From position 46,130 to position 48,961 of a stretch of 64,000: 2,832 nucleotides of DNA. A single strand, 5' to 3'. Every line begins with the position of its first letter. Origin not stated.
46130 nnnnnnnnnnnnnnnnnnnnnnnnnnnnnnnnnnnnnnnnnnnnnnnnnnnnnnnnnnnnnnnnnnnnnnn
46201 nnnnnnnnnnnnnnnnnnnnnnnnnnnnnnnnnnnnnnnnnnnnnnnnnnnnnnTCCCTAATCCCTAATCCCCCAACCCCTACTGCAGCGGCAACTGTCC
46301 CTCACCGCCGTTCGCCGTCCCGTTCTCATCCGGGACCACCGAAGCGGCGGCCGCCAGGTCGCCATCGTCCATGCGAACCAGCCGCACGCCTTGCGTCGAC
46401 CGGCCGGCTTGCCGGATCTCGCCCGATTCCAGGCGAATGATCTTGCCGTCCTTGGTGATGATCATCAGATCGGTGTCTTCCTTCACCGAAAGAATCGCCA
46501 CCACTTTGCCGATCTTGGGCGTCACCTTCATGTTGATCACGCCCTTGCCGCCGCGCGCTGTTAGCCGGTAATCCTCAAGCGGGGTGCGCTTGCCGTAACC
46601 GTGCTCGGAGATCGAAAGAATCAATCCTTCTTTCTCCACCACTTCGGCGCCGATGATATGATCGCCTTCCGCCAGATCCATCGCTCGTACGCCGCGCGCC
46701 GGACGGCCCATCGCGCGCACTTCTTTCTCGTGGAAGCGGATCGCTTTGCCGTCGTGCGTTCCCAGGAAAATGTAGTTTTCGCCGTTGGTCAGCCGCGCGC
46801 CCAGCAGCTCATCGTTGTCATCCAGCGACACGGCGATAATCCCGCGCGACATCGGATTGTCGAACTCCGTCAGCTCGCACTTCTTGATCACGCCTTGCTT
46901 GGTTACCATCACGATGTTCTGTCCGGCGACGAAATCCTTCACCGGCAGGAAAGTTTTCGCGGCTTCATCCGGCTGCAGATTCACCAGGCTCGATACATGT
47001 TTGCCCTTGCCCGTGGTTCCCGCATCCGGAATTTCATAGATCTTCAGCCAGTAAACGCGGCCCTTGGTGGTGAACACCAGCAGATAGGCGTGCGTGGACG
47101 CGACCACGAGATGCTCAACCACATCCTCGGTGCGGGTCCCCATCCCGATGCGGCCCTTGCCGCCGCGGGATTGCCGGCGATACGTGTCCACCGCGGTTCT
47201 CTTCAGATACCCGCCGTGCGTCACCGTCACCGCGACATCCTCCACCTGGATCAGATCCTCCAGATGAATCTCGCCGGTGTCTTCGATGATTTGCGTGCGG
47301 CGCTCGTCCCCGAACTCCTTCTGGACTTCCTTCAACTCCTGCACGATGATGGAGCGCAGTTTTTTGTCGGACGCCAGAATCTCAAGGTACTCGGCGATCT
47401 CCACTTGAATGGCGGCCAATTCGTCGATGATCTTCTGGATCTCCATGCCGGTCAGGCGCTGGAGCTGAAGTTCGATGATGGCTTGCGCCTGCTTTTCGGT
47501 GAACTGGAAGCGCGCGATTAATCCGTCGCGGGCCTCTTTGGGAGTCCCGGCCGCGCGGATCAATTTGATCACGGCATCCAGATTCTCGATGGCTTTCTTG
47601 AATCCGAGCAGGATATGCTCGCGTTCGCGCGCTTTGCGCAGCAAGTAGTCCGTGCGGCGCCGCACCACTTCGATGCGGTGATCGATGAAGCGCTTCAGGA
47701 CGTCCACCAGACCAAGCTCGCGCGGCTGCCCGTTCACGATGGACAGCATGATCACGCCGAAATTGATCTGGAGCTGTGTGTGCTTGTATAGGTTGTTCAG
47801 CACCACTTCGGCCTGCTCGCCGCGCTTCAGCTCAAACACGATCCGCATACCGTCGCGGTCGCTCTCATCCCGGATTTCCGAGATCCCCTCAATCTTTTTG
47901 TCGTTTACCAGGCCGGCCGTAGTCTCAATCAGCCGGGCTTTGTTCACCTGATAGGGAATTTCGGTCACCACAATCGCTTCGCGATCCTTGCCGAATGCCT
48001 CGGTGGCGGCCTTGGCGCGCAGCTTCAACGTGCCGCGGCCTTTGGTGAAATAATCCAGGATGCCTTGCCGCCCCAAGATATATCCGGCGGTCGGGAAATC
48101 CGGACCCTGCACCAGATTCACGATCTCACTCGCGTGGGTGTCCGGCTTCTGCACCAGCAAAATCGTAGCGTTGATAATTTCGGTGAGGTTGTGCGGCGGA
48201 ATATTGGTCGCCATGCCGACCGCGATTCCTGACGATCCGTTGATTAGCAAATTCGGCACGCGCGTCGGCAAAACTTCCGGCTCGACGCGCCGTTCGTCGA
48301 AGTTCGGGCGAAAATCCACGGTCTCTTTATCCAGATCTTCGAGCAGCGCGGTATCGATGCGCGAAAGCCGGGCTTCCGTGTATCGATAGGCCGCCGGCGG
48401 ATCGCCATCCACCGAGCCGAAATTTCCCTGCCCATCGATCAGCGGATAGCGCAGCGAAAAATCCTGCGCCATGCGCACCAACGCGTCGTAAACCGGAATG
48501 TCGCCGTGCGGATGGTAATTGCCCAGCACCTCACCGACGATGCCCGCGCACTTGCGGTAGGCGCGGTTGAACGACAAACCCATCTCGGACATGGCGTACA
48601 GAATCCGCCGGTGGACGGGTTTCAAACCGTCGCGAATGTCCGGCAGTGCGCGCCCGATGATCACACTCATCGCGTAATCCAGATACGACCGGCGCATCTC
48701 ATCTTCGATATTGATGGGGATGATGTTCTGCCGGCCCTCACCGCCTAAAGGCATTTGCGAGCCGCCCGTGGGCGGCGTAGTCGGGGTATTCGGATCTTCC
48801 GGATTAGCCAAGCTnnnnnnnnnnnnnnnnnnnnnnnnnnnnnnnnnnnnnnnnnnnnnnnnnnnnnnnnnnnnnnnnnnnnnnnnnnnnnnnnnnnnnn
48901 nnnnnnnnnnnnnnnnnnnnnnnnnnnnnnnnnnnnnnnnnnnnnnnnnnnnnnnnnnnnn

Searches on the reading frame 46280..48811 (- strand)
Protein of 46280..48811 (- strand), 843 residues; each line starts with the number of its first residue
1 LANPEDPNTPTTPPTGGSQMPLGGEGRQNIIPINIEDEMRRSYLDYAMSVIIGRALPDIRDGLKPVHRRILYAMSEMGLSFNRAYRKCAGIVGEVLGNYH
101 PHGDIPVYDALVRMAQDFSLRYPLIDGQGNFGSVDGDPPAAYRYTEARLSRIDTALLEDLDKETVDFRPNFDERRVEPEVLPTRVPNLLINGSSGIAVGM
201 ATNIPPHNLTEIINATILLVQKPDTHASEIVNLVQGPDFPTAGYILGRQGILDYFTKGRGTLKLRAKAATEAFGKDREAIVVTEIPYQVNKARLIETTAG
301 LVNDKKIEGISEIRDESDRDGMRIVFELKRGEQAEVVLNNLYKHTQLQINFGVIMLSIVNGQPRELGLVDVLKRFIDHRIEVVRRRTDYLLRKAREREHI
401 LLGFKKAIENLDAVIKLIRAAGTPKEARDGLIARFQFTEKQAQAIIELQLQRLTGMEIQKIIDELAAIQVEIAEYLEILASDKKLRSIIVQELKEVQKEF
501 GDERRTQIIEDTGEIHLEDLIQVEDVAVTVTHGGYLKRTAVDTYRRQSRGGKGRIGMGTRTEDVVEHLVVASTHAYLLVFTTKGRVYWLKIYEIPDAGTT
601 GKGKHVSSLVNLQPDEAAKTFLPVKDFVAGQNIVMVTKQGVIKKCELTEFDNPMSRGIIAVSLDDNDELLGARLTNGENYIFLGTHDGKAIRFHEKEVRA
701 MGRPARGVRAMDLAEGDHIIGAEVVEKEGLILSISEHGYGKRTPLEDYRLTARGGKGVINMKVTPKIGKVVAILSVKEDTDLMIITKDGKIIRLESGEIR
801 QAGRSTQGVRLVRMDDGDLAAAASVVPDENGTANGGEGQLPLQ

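Call 16: search_protein_families(library=pfam, proteins=[window:46280-48811:-], max_evalue=0.001)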
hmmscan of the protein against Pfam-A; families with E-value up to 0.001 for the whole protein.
window:46280-48811:- (843 aa): 2 families
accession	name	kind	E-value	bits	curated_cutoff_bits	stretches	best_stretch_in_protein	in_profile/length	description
PF00521.26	DNA_topoisoIV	-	8.8e-160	532.7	31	1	54-494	1-432/432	DNA gyrase/topoisomerase IV, subunit A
PF03989.18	DNA_gyraseA_C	-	9.8e-73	239.8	27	6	680-725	2-47/48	DNA gyrase C-terminal domain, beta-propeller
